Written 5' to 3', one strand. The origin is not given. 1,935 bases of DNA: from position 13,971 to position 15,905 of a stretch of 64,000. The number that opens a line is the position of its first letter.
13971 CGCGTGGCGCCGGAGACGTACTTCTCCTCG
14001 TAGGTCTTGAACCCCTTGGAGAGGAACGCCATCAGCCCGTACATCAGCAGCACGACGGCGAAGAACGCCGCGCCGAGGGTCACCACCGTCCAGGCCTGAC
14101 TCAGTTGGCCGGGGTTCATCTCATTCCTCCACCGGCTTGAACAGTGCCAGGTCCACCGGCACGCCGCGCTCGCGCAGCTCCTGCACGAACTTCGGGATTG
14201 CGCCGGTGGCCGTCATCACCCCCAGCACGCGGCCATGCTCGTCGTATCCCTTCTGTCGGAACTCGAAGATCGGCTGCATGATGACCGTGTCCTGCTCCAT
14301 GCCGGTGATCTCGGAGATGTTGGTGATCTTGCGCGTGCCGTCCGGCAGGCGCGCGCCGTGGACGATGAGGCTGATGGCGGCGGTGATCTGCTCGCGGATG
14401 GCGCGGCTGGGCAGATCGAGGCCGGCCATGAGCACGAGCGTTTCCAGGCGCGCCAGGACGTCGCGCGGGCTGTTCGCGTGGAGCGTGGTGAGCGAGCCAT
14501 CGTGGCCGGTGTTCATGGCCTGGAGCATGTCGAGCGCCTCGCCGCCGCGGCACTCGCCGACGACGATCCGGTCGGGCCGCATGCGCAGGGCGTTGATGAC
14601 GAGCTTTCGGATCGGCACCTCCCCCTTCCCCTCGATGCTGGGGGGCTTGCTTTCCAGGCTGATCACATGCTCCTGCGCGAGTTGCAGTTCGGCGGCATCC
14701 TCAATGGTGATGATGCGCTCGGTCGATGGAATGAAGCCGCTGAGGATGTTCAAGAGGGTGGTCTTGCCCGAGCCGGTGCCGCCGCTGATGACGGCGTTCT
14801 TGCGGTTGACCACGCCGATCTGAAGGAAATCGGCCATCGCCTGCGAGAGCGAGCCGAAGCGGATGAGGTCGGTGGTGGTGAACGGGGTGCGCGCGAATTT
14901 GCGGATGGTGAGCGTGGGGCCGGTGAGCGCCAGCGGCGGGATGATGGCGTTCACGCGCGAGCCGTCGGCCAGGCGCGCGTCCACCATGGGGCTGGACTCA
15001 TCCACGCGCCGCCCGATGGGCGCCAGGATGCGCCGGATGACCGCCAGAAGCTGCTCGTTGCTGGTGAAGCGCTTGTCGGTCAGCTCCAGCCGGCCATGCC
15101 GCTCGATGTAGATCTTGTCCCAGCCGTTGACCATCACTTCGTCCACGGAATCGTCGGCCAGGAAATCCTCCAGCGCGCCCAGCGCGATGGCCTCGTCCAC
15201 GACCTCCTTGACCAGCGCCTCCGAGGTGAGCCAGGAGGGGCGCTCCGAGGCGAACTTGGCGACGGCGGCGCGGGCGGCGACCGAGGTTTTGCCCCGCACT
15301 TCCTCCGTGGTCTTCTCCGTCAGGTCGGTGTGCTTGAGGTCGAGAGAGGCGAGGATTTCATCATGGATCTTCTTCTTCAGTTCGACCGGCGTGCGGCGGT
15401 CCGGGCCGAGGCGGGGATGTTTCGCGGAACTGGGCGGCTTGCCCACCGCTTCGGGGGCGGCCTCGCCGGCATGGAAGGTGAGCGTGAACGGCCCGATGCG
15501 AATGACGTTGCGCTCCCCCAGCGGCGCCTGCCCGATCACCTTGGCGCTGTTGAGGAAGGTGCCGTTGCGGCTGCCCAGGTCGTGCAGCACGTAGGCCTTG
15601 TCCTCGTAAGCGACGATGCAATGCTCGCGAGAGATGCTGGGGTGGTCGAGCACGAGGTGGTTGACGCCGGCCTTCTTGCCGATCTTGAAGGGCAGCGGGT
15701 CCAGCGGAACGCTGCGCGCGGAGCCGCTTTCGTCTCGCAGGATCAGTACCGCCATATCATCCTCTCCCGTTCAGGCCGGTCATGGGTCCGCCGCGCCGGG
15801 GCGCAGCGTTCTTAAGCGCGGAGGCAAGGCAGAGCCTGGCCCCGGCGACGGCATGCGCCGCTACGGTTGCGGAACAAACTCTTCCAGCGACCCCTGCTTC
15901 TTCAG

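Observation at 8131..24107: Tad/Flp pilus locus with three FHA-domain proteins, including an FHA-CpaF ATPase fusion, and no secretin or TadZ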

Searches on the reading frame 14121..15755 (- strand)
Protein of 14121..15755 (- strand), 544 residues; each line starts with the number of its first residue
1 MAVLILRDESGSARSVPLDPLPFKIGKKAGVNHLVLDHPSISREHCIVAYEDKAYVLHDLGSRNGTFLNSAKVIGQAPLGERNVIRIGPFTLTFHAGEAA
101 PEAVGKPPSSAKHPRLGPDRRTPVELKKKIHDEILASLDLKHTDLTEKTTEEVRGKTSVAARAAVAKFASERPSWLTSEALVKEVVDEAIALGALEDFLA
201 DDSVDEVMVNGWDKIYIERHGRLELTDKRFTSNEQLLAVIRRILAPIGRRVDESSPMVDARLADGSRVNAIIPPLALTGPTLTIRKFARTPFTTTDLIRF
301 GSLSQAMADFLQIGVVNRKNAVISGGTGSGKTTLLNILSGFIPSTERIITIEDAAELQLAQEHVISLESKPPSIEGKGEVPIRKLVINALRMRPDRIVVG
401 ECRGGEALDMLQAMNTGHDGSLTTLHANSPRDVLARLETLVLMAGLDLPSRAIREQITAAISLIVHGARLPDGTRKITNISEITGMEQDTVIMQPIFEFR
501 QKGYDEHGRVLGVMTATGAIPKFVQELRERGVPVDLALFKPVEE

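Call 7: search_protein_families(library=pfam, max_evalue=0.01, proteins=[window:14121-15755:-])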
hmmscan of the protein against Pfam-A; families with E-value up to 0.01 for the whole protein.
window:14121-15755:- (544 aa): 6 families
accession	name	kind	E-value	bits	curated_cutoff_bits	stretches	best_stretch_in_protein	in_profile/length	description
PF00437.27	T2SSE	-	4.7e-59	200.4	24.9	1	194-465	7-273/370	Type II/IV secretion system protein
PF00498.31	FHA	-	2.8e-16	60.1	20.7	1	24-88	2-67/67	FHA domain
PF16697.10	Yop-YscD_cpl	-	4.9e-09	36.8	33.2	1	14-95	10-91/94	Inner membrane component of T3SS, cytoplasmic domain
PF00005.33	ABC_tran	-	4.9e-05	24.4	25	1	319-354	12-47/137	ABC transporter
PF20720.3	nSTAND3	-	0.0063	16.7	27.2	0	318-356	17-56/155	Novel STAND NTPase 3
PF13476.12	AAA_23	-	0.0096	17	27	0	300-338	7-39/201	AAA domain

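Call 16: find_homologous_proteins(query=window:14121-15755:-, max_evalue=1e-10)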
Query window:14121-15755:- (544 aa): 8000 proteins with E <= 1e-10 among 8000 candidates; the best 120 are listed.
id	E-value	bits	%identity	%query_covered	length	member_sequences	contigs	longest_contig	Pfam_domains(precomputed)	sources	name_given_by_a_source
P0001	0.0e+0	1190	100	100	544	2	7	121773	PF00437.27,PF00498.32,PF16697.11,PF27713.1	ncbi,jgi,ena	-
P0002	3.1e-260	882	72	100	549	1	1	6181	PF00437.27,PF00498.32,PF00005.34,PF16697.11,PF27713.1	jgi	jgi:pilus assembly protein CpaF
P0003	3.2e-259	879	72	100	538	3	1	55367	PF00437.27,PF00498.32,PF16697.11,PF27713.1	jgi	jgi:pilus assembly protein CpaF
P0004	6.3e-258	875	-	-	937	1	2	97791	PF00437.27,PF00005.34,PF13555.13,PF03029.24,PF01580.25,PF01078.28,PF27713.1,PF20720.4,PF13191.13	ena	-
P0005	9.0e-257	871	70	100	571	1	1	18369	PF00437.27,PF00498.32,PF16697.11,PF27713.1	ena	-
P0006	2.0e-256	870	71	100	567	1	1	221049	PF00437.27,PF00498.32,PF16697.11,PF27713.1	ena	-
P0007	1.8e-255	867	72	100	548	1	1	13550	PF00437.27,PF00498.32,PF16697.11,PF27713.1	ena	-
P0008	3.5e-255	866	-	-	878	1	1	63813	PF00735.25,PF00437.27,PF00005.34,PF13521.13,PF13401.13,PF01078.28,PF27713.1,PF13191.13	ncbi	-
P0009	1.0e-253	861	71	100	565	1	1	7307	PF00437.27,PF00498.32,PF16697.11,PF27713.1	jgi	jgi:pilus assembly protein CpaF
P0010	1.2e-253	861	70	100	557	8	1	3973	PF00437.27,PF00498.32,PF16697.11,PF27713.1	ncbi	-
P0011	4.5e-253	859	70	100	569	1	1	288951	PF00437.27,PF00498.32,PF16697.11,PF27713.1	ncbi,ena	-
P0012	6.8e-253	858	70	100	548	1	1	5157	PF00437.27,PF00498.32,PF16697.11,PF27713.1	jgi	jgi:pilus assembly protein CpaF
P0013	3.1e-252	856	68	100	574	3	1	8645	PF00437.27,PF00498.32,PF16697.11,PF27713.1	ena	-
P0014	4.1e-251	852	70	100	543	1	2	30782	PF00437.27,PF00498.32,PF16697.11,PF27713.1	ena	-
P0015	1.7e-250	850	70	99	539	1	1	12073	PF00437.27,PF00498.32,PF16697.11,PF27713.1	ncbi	-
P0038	1.1e-236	805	63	99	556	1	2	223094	PF00437.27,PF00498.32,PF16697.11,PF27713.1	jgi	jgi:pilus assembly protein CpaF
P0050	1.3e-213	729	58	99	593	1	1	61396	PF00437.27,PF00498.32,PF16697.11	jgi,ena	-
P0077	6.5e-204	697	60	99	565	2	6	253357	PF00437.27,PF00498.32,PF16697.11,PF27713.1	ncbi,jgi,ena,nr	ncbi:MAG TPA: ATPase, T2SS/T4P/T4SS family [Planctomycetota bacterium]|nr:ATPase, T2SS/T4P/T4SS fami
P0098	2.4e-200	685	58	99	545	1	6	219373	PF00437.27,PF00498.32,PF16697.11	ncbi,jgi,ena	-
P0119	4.2e-198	677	56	99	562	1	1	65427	PF00437.27,PF00498.32,PF16697.11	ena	-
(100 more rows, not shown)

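Call 18: find_encoding_contigs(protein=P0001, flank=10000, max_places=4)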
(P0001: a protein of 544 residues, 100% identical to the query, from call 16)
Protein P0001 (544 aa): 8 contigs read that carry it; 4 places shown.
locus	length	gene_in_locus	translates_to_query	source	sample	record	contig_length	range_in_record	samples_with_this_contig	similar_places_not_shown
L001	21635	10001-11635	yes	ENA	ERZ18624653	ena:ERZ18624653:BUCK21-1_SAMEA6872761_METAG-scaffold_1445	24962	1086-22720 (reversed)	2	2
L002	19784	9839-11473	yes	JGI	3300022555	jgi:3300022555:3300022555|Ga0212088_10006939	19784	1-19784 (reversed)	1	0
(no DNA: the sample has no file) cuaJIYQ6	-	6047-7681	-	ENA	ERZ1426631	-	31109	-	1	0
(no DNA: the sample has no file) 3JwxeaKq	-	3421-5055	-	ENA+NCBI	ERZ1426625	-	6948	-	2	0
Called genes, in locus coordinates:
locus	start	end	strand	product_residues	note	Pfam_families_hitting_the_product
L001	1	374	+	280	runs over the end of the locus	PF05681:Fumerase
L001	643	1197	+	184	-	PF05683:Fumerase_C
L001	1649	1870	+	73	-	-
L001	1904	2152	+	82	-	PF04964:Flp_Fap (weak)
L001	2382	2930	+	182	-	PF01478:Peptidase_A24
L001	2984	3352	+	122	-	PF05635:23S_rRNA_IVP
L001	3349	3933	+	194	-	PF07811:TadE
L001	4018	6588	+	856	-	PF13400:Tad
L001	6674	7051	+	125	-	PF05635:23S_rRNA_IVP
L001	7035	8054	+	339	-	PF07811:TadE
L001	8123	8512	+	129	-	PF05635:23S_rRNA_IVP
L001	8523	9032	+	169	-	PF27226:AF_1845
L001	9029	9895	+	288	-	PF16976:RcpC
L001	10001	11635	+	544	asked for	PF16697:Yop-YscD_cpl, PF00498:FHA, PF00437:T2SSE, PF27713:UCP018868 (weak)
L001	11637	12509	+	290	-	PF00482:T2SSF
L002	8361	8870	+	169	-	PF27226:AF_1845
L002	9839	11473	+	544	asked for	PF16697:Yop-YscD_cpl, PF00498:FHA, PF00437:T2SSE, PF27713:UCP018868 (weak)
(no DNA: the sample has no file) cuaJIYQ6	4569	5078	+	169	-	PF27226:AF_1845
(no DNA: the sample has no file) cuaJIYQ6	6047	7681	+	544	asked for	PF16697:Yop-YscD_cpl, PF00498:FHA, PF00437:T2SSE, PF27713:UCP018868 (weak)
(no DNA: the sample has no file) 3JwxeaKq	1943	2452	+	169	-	PF27226:AF_1845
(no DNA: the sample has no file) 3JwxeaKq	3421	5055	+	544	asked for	PF16697:Yop-YscD_cpl, PF00498:FHA, PF00437:T2SSE, PF27713:UCP018868 (weak)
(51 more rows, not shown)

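Call 19: find_encoding_contigs(protein=P0011, flank=10000, max_places=1)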
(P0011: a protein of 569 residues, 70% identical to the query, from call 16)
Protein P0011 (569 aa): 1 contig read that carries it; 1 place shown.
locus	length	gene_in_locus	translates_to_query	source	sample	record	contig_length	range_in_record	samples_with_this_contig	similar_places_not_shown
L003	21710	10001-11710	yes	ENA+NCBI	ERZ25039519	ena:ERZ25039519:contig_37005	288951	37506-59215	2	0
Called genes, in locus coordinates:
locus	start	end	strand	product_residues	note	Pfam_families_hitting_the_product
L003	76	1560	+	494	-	PF00370:FGGY_N, PF02782:FGGY_C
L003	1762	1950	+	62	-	-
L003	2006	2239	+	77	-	-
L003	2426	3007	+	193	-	PF01478:Peptidase_A24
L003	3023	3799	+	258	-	PF07811:TadE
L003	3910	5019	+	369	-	PF13400:Tad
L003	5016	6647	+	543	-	-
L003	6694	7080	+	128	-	PF05635:23S_rRNA_IVP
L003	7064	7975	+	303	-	PF07811:TadE (weak)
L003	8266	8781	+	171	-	PF27226:AF_1845 (weak)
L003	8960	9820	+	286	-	PF16976:RcpC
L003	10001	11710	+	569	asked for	PF16697:Yop-YscD_cpl, PF00498:FHA, PF00437:T2SSE, PF27713:UCP018868 (weak)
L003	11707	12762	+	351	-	PF00482:T2SSF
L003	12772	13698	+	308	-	PF00482:T2SSF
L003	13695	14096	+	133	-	PF02643:DUF192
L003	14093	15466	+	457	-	PF16697:Yop-YscD_cpl, PF00498:FHA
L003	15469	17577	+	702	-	PF00498:FHA, PF16697:Yop-YscD_cpl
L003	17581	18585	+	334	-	PF02463:SMC_N (faint), PF13175:AAA_15, PF13304:AAA_21 (weak)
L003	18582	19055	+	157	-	-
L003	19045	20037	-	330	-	PF19187:HTH_PafC, PF13280:WYL, PF25583:WCX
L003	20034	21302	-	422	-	PF13280:WYL, PF25583:WCX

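Call 20: find_encoding_contigs(protein=P0038, flank=10000, max_places=1)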
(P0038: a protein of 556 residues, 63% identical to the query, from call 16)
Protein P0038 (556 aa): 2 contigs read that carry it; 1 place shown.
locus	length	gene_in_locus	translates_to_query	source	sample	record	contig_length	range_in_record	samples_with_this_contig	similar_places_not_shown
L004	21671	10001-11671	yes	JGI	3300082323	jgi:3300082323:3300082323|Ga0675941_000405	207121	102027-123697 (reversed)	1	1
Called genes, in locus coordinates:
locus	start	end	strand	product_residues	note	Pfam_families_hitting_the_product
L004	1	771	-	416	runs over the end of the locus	PF27218:MJ0043_C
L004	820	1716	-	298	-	PF05099:TerB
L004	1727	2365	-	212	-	PF17032:Zn_ribbon_15 (faint), PF13248:Zn_ribbon_3 (faint), PF12773:DZR, PF13240:Zn_Ribbon_1 (weak)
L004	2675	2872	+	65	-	-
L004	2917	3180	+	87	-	-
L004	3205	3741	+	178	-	PF01478:Peptidase_A24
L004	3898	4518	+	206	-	PF07811:TadE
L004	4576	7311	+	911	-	PF13400:Tad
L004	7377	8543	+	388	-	-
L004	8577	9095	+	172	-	-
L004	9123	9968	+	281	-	PF08666:SAF (weak), PF16976:RcpC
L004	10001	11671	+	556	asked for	PF16697:Yop-YscD_cpl, PF00498:FHA, PF00437:T2SSE, PF27713:UCP018868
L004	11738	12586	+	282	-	PF00482:T2SSF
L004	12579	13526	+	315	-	PF00482:T2SSF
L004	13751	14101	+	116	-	PF02643:DUF192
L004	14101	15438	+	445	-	PF16697:Yop-YscD_cpl, PF00498:FHA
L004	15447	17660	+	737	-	PF00498:FHA, PF16697:Yop-YscD_cpl, PF00515:TPR_1 (faint), PF07719:TPR_2 (faint)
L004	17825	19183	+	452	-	PF00515:TPR_1 (faint), PF07719:TPR_2 (faint), PF12895:ANAPC3 (faint), PF13176:TPR_7 (faint), PF13181:TPR_8 (faint), PF13424:TPR_12 (faint), PF13428:TPR_14 (faint), PF13431:TPR_17 (faint), +5 more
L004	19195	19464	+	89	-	PF01649:Ribosomal_S20p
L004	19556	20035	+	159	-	PF01288:HPPK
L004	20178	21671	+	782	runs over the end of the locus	PF00989:PAS, PF08448:PAS_4, PF13426:PAS_9, PF08447:PAS_3, PF00989:PAS, PF08448:PAS_4, PF02518:HATPase_c, PF00072:Response_reg, +2 more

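Call 21: find_encoding_contigs(protein=P0077, flank=10000, max_places=1)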
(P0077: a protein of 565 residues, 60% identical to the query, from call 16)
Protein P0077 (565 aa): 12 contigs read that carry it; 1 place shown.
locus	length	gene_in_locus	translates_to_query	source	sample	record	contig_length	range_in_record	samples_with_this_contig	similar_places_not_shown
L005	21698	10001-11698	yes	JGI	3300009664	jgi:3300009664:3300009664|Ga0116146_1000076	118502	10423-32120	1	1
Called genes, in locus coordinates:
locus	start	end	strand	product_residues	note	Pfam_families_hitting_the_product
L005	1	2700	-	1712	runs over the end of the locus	PF01011:PQQ (faint), PF13360:PQQ_2, PF25293:Beta-prop_EMC1_N (faint), PF13360:PQQ_2, PF06452:CBM9_1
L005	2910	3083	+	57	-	-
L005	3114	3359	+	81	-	-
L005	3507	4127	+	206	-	PF01478:Peptidase_A24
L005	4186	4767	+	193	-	PF07811:TadE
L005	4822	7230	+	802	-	PF13400:Tad (weak)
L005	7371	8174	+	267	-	-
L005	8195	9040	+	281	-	-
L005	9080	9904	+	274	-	PF16976:RcpC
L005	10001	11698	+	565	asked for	PF16697:Yop-YscD_cpl, PF00498:FHA, PF00437:T2SSE, PF27713:UCP018868 (weak)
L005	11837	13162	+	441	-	PF01946:Thi4 (faint), PF00070:Pyr_redox (faint), PF00890:FAD_binding_2 (weak), PF01494:FAD_binding_3 (weak), PF07992:Pyr_redox_2 (weak), PF12831:FAD_oxidored, PF13450:NAD_binding_8 (weak), PF12831:FAD_oxidored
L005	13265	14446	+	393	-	PF12801:Fer4_5 (weak), PF13187:Fer4_9 (faint), PF13237:Fer4_10 (faint), PF13484:Fer4_16 (faint), PF12801:Fer4_5, PF00037:Fer4 (weak), PF12838:Fer4_7, PF12837:Fer4_6 (weak)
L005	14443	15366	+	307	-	PF04041:Glyco_hydro_130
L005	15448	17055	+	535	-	-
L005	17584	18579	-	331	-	PF01479:S4, PF00849:PseudoU_synth_2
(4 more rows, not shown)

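Call 27: find_related_loci(query=A1, collection=genome_contigs, flank=10000)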
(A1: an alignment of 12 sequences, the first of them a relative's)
Query A1 (544 aa) in genome_contigs; peptide patterns used: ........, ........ (x = any residue, [..] = any of these).
600 stretches matched a pattern (row limit reached: there are more); 600 encode a relative of the query (tblastn E <= 1e-3); the best 80 are kept; 80 distinct loci.
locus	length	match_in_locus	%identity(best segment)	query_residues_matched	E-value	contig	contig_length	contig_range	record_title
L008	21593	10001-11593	53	1-535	1e-163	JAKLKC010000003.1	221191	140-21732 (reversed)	MAG: Myxococcota bacterium isolate MAG.506 MAG.506-NODE_3_length_221191_cov_8.319894, whole genome shotgun sequence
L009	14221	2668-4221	50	41-540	2e-162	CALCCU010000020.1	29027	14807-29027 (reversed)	MAG TPA_asm: uncultured Gammaproteobacteria bacterium isolate ERR257714_bin.107_CONCOCT_v1.1_MAG genome assembly, contig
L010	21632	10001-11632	48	28-539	2e-162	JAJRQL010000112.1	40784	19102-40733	MAG: Deltaproteobacteria bacterium isolate Dive100_bin10.55 k141_307614, whole genome shotgun sequence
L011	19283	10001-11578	49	25-542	4e-162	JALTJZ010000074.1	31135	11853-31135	MAG: Chromatiales bacterium isolate S139_maxbin2_scaf2bin.148 S139_NODE_897_length_31135_cov_66.218170, whole genome sho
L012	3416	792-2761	51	3-539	2e-168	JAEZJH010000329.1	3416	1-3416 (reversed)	MAG: Proteobacteria bacterium isolate OH_CDB_229 k127_1723010, whole genome shotgun sequence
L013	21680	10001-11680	49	3-539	7e-161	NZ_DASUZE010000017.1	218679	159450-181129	MAG: Piscinibacter sp. isolate SMAG_U1914 k141_855943, whole genome shotgun sequence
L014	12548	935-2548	51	41-539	2e-159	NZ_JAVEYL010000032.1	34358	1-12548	MAG: Thauera sp. isolate BF4_29 NODE_3618_length_34358_cov_6.563203_Biofilm4, whole genome shotgun sequence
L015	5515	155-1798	48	28-540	1e-160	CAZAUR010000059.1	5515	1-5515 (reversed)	MAG TPA_asm: uncultured Spirochaetaceae bacterium isolate binchicken_co46_630 genome assembly, contig: NODE_30752_length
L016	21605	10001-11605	48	28-543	2e-157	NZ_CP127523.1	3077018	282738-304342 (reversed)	Acidithiobacillus ferrianus strain MG chromosome, complete genome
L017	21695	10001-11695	48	18-539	1e-156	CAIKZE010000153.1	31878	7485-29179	MAG: uncultured Lentisphaeria bacterium isolate AlinenLipids_bin-4837 genome assembly, contig: bin-4837:153/506, whole g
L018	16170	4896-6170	58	120-540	1e-155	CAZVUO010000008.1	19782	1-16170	MAG TPA_asm: uncultured bacterium isolate binchicken_co22_256 genome assembly, contig: NODE_2941_length_19782_cov_766.46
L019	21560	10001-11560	47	1-539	1e-155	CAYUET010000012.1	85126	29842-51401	MAG TPA_asm: uncultured bacterium isolate SRP192927_co3_253 genome assembly, contig: NODE_405_length_85126_cov_7.106864,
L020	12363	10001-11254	57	126-539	2e-153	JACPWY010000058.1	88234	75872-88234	MAG: Deltaproteobacteria bacterium isolate NC_groundwater_823_Pr1_B-0.1um_55_34 Montesol18_Bp1_scaffold_1371387, whole g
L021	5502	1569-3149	48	28-540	4e-155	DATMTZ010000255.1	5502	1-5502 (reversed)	MAG TPA_asm: Oxalicibacterium sp. isolate SMAG_U13027 k141_144694, whole genome shotgun sequence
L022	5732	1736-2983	56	126-539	2e-154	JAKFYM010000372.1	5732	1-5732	MAG: Bdellovibrionales bacterium isolate ND5_Bin_65 ND5_0016777, whole genome shotgun sequence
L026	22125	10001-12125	57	1-540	2e-150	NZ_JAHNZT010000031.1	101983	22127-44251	Citreicoccus inhibens strain M34 NODE_31_length_101983_cov_18.155406, whole genome shotgun sequence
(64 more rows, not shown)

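Call 36: search_protein_families(library=pfam, max_evalue=0.001, proteins=[L026:2786-4603:+, L026:4588-6780:+, L026:6781-7722:+, L026:7791-8363:+, L026:8081-9847:+, L026:9848-11773:+, L026:11754-14003:+, L026:14004-16745:+, L008:14635-16803:+, L008:6577-7809:+])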
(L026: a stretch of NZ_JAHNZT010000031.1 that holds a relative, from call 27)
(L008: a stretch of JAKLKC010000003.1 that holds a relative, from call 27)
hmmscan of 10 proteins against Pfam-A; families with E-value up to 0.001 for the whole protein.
L026:2786-4603:+ (605 aa): 0 families

L026:4588-6780:+ (730 aa): 0 families

L026:6781-7722:+ (313 aa): 2 families
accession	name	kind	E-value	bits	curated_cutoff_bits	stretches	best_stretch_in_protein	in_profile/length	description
PF00498.31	FHA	-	5.9e-19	68.7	20.7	1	242-300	2-63/67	FHA domain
PF16697.10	Yop-YscD_cpl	-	4.3e-11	43.4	33.2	1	229-300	7-80/94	Inner membrane component of T3SS, cytoplasmic domain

L026:7791-8363:+ (190 aa): 1 family
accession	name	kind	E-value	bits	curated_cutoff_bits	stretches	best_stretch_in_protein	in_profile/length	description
PF01478.23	Peptidase_A24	-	1.6e-13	51.5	26.5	1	23-127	2-102/104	Type IV leader peptidase family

L026:8081-9847:+ (588 aa): 3 families
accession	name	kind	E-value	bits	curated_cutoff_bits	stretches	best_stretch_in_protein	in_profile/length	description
PF00263.26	Secretin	-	2.5e-43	148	27.5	1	399-557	3-168/169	Bacterial type II and III secretion system protein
PF13629.12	T2SS-T3SS_pil_N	-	5.2e-16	58.5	23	1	135-201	3-71/72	Pilus formation protein N terminal region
PF04972.22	BON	-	1.6e-08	35.2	27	1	271-328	5-67/69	BON domain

L026:9848-11773:+ (641 aa): 4 families
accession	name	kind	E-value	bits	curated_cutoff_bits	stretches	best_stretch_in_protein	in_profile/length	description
PF00437.27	T2SSE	-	3.8e-66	223.7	24.9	1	289-583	3-288/370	Type II/IV secretion system protein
PF00498.31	FHA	-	2e-17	63.8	20.7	1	74-138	1-67/67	FHA domain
PF16697.10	Yop-YscD_cpl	-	8.1e-09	36.1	33.2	1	67-139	12-85/94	Inner membrane component of T3SS, cytoplasmic domain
PF00005.33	ABC_tran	-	0.00021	22.4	25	1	411-451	5-45/137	ABC transporter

L026:11754-14003:+ (749 aa): 2 families
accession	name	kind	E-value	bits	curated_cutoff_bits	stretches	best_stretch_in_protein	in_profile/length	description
PF00498.31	FHA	-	2.4e-37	127.6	20.7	2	196-260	2-67/67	FHA domain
PF16697.10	Yop-YscD_cpl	-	8.4e-30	103.3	33.2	2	181-268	4-92/94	Inner membrane component of T3SS, cytoplasmic domain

L026:14004-16745:+ (913 aa): 5 families
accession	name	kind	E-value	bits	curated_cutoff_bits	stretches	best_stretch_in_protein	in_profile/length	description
PF00476.26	DNA_pol_A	-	1.5e-152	508.4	34.3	1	537-911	4-381/381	DNA polymerase family A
PF02739.22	5_3_exonuc_N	-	3.3e-52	176.9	34.3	1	27-189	1-164/164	5'-3' exonuclease, N-terminal resolvase-like domain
PF01367.25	5_3_exonuc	-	2.1e-29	102.3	40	1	190-285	1-96/97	5'-3' exonuclease, C-terminal SAM fold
PF22619.2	DNA_polI_exo1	-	1.9e-08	34.7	27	1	390-451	38-99/140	DNA polymerase I, ribonuclease H-like domain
PF14520.12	HHH_5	-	0.0003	21.6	27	0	209-235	4-31/57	Helix-hairpin-helix domain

L008:14635-16803:+ (722 aa): 6 families
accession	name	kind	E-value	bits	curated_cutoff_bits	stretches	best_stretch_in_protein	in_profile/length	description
PF00498.31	FHA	-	9.5e-34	116.1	20.7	2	24-86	2-67/67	FHA domain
PF16697.10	Yop-YscD_cpl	-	7.5e-33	113.1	33.2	2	154-244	1-93/94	Inner membrane component of T3SS, cytoplasmic domain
PF07719.23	TPR_2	-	2.1e-06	27.9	27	0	619-649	4-34/34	Tetratricopeptide repeat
PF13428.12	TPR_14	-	2.1e-05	25.2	23.5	0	619-659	4-44/44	Tetratricopeptide repeat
PF14559.12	TPR_19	-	2.6e-05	24.9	25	0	343-383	24-64/68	Tetratricopeptide repeat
PF13432.12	TPR_16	-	0.00027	21.8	32.7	0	620-698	1-63/65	Tetratricopeptide repeat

L008:6577-7809:+ (410 aa): 0 families
